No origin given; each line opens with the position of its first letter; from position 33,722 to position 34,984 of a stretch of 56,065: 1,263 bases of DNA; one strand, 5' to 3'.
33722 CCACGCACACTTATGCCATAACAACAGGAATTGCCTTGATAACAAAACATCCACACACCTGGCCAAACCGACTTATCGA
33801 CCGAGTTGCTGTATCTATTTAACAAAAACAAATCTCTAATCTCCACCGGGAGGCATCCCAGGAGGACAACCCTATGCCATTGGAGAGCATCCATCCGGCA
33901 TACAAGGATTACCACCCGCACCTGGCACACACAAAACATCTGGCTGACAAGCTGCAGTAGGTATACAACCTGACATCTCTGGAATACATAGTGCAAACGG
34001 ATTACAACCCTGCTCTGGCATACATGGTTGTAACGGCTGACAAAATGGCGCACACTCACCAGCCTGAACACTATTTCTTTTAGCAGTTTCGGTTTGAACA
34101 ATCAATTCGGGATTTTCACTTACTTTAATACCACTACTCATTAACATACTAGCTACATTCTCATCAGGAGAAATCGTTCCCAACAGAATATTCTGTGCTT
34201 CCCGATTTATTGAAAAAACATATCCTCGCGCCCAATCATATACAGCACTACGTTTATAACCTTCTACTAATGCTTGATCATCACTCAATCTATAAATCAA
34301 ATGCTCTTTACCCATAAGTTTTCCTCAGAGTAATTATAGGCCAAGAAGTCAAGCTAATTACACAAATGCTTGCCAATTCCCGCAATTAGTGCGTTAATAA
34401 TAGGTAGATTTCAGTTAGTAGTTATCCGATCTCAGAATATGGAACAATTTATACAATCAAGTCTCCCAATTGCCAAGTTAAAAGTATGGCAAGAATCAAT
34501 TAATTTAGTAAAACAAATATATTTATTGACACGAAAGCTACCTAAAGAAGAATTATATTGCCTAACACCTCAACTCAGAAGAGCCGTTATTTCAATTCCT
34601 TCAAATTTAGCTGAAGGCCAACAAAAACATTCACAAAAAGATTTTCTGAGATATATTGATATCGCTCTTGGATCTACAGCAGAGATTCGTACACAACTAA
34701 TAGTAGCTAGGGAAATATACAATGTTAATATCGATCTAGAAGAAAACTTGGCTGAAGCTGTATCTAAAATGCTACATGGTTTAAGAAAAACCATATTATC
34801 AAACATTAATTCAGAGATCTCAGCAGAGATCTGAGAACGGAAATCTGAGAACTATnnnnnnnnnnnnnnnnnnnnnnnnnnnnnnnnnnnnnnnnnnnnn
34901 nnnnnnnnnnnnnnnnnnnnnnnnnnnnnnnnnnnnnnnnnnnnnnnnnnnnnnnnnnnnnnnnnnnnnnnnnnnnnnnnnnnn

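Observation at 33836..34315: Orphan protein with a (Cys-x-Pro) x10 repeat tail and a possible cis peptide-recognition domain: candidate modified-peptide precursor or thiolate-rich binder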

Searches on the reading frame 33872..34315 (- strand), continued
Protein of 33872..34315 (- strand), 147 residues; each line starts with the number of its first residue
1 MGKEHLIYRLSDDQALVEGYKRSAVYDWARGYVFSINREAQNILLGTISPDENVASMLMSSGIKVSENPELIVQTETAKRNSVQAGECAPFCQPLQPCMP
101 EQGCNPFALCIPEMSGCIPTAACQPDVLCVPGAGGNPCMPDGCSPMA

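Call 64: find_encoding_contigs(protein=window:33872-34315:-, flank=2000, max_places=5)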
Protein window:33872-34315:- (147 aa): no gene with exactly this product is on record in the collection.

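Call 77: search_protein_families(library=pfam, proteins=[P0057, P0084, P0003, P0007, P0010], max_evalue=0.1)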
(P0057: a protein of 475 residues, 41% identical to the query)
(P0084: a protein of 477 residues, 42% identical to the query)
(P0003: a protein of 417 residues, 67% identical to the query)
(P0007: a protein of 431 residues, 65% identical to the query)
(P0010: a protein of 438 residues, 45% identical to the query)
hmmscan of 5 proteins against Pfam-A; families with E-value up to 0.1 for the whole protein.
P0057 (475 aa): 5 families
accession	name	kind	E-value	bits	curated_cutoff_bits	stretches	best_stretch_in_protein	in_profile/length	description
PF04055.27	Radical_SAM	-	2.4e-21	77.1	29.5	1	100-283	3-165/166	Radical SAM superfamily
PF13186.11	SPASM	-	6.2e-09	36.4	21.5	1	343-401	4-67/67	Iron-sulfur cluster-binding domain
PF19238.5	Radical_SAM_2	-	2e-05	24.7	26.7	1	207-273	62-129/151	Radical SAM-like domain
PF13353.11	Fer4_12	-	8.8e-05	23.3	22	1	102-220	13-105/137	4Fe-4S single cluster domain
PF02268.21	TFIIA_gamma_N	-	0.022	15.3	33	1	362-384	6-28/47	Transcription initiation factor IIA, gamma subunit, helical domain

P0084 (477 aa): 4 families
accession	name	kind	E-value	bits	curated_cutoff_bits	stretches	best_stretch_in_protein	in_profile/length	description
PF04055.27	Radical_SAM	-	5.1e-22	79.3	29.5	1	100-283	3-165/166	Radical SAM superfamily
PF19238.5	Radical_SAM_2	-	8.6e-08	32.4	26.7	1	203-284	58-141/151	Radical SAM-like domain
PF13186.11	SPASM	-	9.6e-07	29.4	21.5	1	345-401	6-67/67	Iron-sulfur cluster-binding domain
PF13353.11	Fer4_12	-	0.0017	19.1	22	1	102-209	13-95/137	4Fe-4S single cluster domain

P0003 (417 aa): 3 families
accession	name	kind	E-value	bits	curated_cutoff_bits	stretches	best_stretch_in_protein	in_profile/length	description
PF04055.27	Radical_SAM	-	7.9e-20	72.1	29.5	1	91-247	5-166/166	Radical SAM superfamily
PF13186.11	SPASM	-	8.2e-09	36.1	21.5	1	307-364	5-67/67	Iron-sulfur cluster-binding domain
PF13353.11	Fer4_12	-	3.5e-05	24.6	22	1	92-174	14-96/137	4Fe-4S single cluster domain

P0007 (431 aa): 3 families
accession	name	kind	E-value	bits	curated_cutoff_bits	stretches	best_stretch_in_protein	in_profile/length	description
PF04055.27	Radical_SAM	-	1.4e-18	68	29.5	1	91-247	5-166/166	Radical SAM superfamily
PF13186.11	SPASM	-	1.2e-07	32.3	21.5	1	308-364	6-67/67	Iron-sulfur cluster-binding domain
PF13353.11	Fer4_12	-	6e-05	23.8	22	1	92-198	14-124/137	4Fe-4S single cluster domain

P0010 (438 aa): 3 families
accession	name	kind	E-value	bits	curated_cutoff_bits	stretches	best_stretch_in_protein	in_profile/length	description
PF04055.27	Radical_SAM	-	9.3e-22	78.4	29.5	1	95-260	2-165/166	Radical SAM superfamily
PF13186.11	SPASM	-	7.5e-10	39.4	21.5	1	322-378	6-67/67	Iron-sulfur cluster-binding domain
PF13353.11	Fer4_12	-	2.5e-05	25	22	1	99-185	14-93/137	4Fe-4S single cluster domain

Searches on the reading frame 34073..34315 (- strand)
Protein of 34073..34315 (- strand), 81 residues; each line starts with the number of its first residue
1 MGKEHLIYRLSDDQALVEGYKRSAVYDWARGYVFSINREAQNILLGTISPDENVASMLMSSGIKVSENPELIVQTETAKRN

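Call 52: predict_structure(alignment_id=A2)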
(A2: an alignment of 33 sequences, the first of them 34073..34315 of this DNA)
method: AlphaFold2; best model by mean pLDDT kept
length: 81 residues; sequences in the alignment: 33
mean_pLDDT: 87.7   pTM: 0.71
mean pLDDT of the five models: 87.7, 85.6, 83.1, 82.0, 66.9
residues with pLDDT >= 90: 59; 70-90: 12; 50-70: 7; < 50: 3
segments of 3 or more residues with pLDDT < 50: 79-81
pLDDT, mean of each block of 10 residues (from residue 1): 81 94 95 95 92 93 92 63 40
secondary structure, 60 per line:
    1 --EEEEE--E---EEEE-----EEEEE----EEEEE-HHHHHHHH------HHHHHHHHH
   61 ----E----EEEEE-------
elements in order: E3-7 E14-17 E23-27 E32-36 H38-45 H52-60 E70-74

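Call 56: fold_search(model_id=the predicted structure, library=pdb)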
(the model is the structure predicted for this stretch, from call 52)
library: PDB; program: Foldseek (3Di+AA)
matches with E <= 10: 770; with E <= 0.001: 0
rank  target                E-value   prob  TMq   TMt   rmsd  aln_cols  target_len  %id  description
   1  5v1v_A                5.5e-02  0.98  0.42  0.39   6.6        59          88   10  TbiB1 in Complex with the TbiA(alpha) Leader Peptide (released 2018-09-05)
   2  6jx3_B                1.4e-01  0.93  0.41  0.40   6.4        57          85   26  Lasso peptide synthetase B1 complexed with the leader peptide (released 2019-06-26)
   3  5v1u_A                1.5e-01  0.96  0.43  0.41   6.5        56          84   12  TbiB1 in Complex with the TbiA(beta) Leader Peptide (released 2018-09-05)
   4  5v1u_B                2.0e-01  0.95  0.43  0.41   6.5        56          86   12  TbiB1 in Complex with the TbiA(beta) Leader Peptide (released 2018-09-05)
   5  6ukl_B                5.7e-01  0.23  0.25  0.31   8.1        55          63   18  Crystal Structure of a DiB2-split Protein (released 2020-07-08)
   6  6kco_E                5.7e-01  0.18  0.27  0.27   8.9        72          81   14  Shuguo PWWP in complex with ssDNA (released 2020-07-01)
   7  5v1u_D                6.4e-01  0.75  0.42  0.42   6.4        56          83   12  TbiB1 in Complex with the TbiA(beta) Leader Peptide (released 2018-09-05)
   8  5v1u_C                8.1e-01  0.69  0.42  0.41   6.4        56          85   12  TbiB1 in Complex with the TbiA(beta) Leader Peptide (released 2018-09-05)
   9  2lt1_MODEL_1_A        8.1e-01  0.09  0.23  0.24   8.9        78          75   10  Solution NMR structure of the 72-residue N-terminal domain of Myxococcus xanthus CarD (released 2013-11-13)
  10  6kco_F                9.1e-01  0.14  0.26  0.26   8.8        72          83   14  Shuguo PWWP in complex with ssDNA (released 2020-07-01)
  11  6m6b_D                9.7e-01  0.21  0.31  0.03   9.3        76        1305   10  Cryo-EM structure of Thermus thermophilus Mfd in complex with RNA polymerase and ATP-gamma-S (released 2020-10-14)
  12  5i4e                  1.1e+00  0.33  0.27  0.03   6.2        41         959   22  Crystal Structure of Human Nonmuscle Myosin 2C motor domain (released 2017-09-13)
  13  6v8q_B                1.1e+00  0.25  0.29  0.05   9.8        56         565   11  Structure of an inner membrane protein required for PhoPQ regulated increases in outer membrane cardiolipin (released 2020-03-18)
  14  8xfu_B                1.2e+00  0.21  0.32  0.30  10.0        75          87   12  DUF3055 from Staphylococcus aureus adopts unique strategy for structural distinctiveness (released 2024-10-30)
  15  1z1b_A                1.2e+00  0.18  0.29  0.09   6.7        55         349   18  Crystal structure of a lambda integrase dimer bound to a COC' core site (released 2005-06-28)
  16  5why_B                1.2e+00  0.28  0.33  0.08   8.9        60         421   15  Structural Insights into Thioether Bond Formation in the Biosynthesis of Sactipeptides (released 2017-07-26)
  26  5why_A                1.6e+00  0.08  0.28  0.08  11.1        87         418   17  Structural Insights into Thioether Bond Formation in the Biosynthesis of Sactipeptides (released 2017-07-26)
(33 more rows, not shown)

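Call 61: search_solved_structures(query=A2, max_evalue=0.01)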
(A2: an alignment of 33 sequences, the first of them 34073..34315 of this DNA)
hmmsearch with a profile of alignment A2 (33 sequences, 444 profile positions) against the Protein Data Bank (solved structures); distinct sequences matched with E-value up to 0.01: 23.
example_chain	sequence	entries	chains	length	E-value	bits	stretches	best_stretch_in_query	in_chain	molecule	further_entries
6efn_A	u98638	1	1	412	8.4e-21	77.5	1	99-361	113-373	Sporulation killing factor maturation protein SkfB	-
9dfu_A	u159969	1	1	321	8.8e-12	47.7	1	101-275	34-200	Radical SAM core domain-containing protein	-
9dfn_A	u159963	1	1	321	1.1e-11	47.4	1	102-275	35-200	Radical SAM core domain-containing protein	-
2fb2_A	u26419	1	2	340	2.1e-11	46.5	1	99-276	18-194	Molybdenum cofactor biosynthesis protein A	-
8vpo_A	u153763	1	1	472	2.3e-11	46.4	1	79-254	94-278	Radical SAM core domain-containing protein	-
7voc_C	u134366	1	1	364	2.7e-11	46.1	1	96-275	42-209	Cytosylglucuronate decarboxylase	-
7vob_C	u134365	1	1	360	2.8e-11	46.1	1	96-275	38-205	Cytosylglucuronate decarboxylase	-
1tv7_A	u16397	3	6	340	2.8e-11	46.1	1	99-276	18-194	Molybdenum cofactor biosynthesis protein A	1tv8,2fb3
7n7i_A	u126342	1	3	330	5.2e-11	45.2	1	100-267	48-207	Viperin-like enzyme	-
6b4c_A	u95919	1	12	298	6e-11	45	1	101-267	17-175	Viperin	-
9dgw_A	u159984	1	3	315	6.3e-11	44.9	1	101-267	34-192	Radical SAM core domain-containing protein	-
9dfw_A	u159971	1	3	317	7.3e-11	44.7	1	101-266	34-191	Radical SAM core domain-containing protein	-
5wgg_A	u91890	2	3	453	7.7e-10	41.3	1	65-213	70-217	Radical SAM domain protein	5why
4m7t_A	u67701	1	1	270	2.2e-09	39.9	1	94-205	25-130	BtrN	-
4m7s_A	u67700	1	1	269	4.4e-09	38.8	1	98-205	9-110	BtrN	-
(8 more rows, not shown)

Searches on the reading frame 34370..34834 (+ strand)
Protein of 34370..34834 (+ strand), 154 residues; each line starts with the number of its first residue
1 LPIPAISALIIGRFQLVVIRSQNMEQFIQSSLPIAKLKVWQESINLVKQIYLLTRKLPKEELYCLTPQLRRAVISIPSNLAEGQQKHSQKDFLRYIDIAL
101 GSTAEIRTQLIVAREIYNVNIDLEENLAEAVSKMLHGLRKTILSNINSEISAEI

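Call 3: search_protein_families(library=pfam, proteins=[window:34370-34834:+], max_evalue=1)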
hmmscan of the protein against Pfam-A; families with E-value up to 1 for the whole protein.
window:34370-34834:+ (154 aa): 2 families
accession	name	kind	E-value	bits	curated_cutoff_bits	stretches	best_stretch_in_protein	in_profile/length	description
PF05635.17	23S_rRNA_IVP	-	1.2e-31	109.5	33.8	1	36-136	2-105/106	23S rRNA-intervening sequence protein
PF22296.2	bAvd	-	0.0045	17.9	40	1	45-140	9-105/107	bAvd-like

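Call 4: search_protein_families(library=ncbifam, proteins=[window:34370-34834:+], max_evalue=1)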
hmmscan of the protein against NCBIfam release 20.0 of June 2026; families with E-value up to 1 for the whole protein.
window:34370-34834:+ (154 aa): 4 families
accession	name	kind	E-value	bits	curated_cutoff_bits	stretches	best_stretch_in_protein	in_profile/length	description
NF008911.0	PRK12275.1-2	subfamily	1e-30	106.7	137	1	36-140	6-113/118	hypothetical protein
TIGR02436.1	TIGR02436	subfamily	1.8e-30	105.4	24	1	39-142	1-108/109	four helix bundle protein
NF008912.0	PRK12275.1-6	subfamily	1.8e-23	82.8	124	1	35-144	4-113/117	hypothetical protein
NF033474.1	DivGenRetAVD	equivalog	8.8e-06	26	80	1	38-122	2-83/104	diversity-generating retroelement protein Avd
